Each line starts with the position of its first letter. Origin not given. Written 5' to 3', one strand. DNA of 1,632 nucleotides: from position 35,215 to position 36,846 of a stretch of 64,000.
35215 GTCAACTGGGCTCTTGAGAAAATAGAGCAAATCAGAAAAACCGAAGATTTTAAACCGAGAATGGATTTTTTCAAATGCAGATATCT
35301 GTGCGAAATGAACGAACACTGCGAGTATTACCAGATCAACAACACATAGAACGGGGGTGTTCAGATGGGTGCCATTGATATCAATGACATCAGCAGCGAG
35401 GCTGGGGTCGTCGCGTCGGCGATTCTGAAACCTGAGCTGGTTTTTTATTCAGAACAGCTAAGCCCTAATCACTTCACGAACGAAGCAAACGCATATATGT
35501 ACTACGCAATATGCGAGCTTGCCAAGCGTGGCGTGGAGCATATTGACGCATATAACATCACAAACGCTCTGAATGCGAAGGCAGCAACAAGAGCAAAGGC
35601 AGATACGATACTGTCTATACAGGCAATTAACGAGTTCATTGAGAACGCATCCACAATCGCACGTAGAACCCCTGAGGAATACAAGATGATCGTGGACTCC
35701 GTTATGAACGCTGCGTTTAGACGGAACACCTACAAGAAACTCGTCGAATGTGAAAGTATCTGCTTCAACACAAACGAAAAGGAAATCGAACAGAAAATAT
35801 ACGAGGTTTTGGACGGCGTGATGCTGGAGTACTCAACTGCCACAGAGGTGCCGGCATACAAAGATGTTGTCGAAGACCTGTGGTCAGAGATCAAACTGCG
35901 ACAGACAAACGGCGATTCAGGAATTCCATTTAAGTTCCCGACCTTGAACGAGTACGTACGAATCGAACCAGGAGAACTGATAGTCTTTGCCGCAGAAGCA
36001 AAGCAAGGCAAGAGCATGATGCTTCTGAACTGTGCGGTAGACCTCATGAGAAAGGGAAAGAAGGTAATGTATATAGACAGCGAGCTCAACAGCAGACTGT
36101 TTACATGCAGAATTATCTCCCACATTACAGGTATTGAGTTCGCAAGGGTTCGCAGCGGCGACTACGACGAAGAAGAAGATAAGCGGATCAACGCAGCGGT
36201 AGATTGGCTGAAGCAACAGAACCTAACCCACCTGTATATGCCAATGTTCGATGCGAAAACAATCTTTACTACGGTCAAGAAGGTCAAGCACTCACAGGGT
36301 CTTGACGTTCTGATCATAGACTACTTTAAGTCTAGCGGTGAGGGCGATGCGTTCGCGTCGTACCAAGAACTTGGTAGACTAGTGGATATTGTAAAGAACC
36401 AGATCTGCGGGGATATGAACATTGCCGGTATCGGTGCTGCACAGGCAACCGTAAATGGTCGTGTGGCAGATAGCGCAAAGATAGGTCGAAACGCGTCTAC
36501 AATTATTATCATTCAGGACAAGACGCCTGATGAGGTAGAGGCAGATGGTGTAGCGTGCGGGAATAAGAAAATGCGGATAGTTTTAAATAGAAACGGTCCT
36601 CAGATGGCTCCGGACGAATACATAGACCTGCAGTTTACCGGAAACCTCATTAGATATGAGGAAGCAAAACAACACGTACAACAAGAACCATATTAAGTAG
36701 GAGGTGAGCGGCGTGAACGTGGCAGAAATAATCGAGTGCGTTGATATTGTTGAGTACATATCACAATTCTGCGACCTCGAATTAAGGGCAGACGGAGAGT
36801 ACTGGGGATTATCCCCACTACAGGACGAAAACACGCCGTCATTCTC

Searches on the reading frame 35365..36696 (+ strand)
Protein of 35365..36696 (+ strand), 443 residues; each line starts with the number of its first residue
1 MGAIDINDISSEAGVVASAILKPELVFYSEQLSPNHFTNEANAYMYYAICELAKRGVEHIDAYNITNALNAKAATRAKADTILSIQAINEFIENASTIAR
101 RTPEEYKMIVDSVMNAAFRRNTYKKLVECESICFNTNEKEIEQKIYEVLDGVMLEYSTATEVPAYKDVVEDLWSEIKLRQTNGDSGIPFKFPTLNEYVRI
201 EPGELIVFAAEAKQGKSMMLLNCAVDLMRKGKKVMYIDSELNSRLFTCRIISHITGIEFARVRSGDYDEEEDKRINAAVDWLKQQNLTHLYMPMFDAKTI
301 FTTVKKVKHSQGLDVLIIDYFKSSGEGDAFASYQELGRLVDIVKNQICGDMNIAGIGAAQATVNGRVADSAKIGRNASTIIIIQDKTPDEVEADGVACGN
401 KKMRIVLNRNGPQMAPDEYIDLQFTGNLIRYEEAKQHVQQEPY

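Call 35: search_protein_families(library=phrogs, proteins=[window:35365-36696:+], max_evalue=0.00001)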
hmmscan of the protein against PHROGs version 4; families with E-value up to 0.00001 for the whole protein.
window:35365-36696:+ (443 aa): 3 families
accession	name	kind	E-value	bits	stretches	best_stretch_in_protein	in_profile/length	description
phrog_19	-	DNA, RNA and nucleotide metabolism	5e-48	165.4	1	4-432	156-582/621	DnaB-like replicative helicase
phrog_239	-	DNA, RNA and nucleotide metabolism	1.5e-16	61.5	1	165-413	321-579/801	DNA primase/helicase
phrog_243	-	DNA, RNA and nucleotide metabolism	3e-12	47.1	1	186-436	17-270/273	DnaB-like replicative helicase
